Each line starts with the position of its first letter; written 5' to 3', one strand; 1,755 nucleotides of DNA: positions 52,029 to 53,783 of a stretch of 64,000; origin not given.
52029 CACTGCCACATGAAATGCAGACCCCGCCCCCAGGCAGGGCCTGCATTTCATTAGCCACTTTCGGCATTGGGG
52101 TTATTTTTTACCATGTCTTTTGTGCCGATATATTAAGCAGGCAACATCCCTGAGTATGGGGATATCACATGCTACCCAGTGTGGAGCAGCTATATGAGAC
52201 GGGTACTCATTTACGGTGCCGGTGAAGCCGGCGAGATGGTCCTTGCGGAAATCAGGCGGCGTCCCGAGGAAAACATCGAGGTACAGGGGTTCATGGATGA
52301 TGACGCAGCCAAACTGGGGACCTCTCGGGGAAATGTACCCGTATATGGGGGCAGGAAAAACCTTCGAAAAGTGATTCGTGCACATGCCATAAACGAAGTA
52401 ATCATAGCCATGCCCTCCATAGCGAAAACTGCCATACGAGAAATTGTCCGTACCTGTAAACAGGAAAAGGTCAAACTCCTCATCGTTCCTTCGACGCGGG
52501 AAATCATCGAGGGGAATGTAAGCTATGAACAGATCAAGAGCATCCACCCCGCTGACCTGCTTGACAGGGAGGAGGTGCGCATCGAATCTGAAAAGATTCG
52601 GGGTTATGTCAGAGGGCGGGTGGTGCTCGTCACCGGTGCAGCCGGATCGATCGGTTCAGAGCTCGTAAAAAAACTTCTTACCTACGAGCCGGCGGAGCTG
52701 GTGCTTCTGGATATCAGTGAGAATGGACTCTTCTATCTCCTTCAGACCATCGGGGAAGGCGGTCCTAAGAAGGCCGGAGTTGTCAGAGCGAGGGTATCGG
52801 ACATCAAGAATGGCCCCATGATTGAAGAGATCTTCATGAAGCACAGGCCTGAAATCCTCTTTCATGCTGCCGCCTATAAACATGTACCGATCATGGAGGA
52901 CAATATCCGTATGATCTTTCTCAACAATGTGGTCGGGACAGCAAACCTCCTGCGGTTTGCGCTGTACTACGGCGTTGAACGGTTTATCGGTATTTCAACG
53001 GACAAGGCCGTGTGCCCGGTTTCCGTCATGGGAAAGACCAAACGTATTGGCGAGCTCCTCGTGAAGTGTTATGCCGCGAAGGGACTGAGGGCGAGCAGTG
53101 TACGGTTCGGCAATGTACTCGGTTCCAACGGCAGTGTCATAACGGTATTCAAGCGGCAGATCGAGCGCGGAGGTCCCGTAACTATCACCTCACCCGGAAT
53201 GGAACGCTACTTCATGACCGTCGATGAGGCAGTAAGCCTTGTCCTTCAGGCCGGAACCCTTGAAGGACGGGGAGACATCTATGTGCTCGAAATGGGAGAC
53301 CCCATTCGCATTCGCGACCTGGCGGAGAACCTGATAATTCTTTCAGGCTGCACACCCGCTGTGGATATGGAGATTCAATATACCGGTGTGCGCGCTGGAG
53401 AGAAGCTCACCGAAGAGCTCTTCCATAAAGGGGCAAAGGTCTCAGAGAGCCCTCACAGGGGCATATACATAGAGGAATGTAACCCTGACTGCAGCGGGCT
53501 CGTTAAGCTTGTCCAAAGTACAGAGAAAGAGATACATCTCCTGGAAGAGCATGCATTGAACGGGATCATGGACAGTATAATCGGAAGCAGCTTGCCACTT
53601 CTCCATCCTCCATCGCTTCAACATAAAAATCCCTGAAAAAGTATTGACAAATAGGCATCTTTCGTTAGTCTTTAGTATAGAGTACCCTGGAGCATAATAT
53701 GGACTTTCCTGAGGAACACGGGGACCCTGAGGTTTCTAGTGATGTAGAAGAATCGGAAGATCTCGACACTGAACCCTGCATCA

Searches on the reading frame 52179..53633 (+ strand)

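Call 13: search_protein_families(library=pfam, proteins=[window:52179-53633:+], max_evalue=0.001)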
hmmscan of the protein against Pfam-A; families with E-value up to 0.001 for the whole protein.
window:52179-53633:+ (485 aa): 8 families
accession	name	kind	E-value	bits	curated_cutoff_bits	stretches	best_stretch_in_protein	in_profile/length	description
PF02719.21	Polysacc_synt_2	-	2.5e-95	319.5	20.2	1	149-431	1-290/293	Polysaccharide biosynthesis protein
PF01370.27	Epimerase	-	2.3e-21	76.7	20.9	1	149-368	1-237/240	NAD dependent epimerase/dehydratase family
PF13727.12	CoA_binding_3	-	2.5e-14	54.1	25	1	9-104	80-175/175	CoA-binding domain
PF16363.11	GDP_Man_Dehyd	-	6.6e-12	46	27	1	150-276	1-131/332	GDP-mannose 4,6 dehydratase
PF04321.23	RmlD_sub_bind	-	1.4e-11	44.4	27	1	149-333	3-172/287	RmlD substrate binding domain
PF01073.25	3Beta_HSD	-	3e-10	40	22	1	150-281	1-123/280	3-beta hydroxysteroid dehydrogenase/isomerase family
PF07993.18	NAD_binding_4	-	2.4e-07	30.6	20.1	0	225-279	90-140/258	Male sterility protein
PF00106.31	adh_short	-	0.00025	21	26.6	1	147-209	1-61/195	short chain dehydrogenase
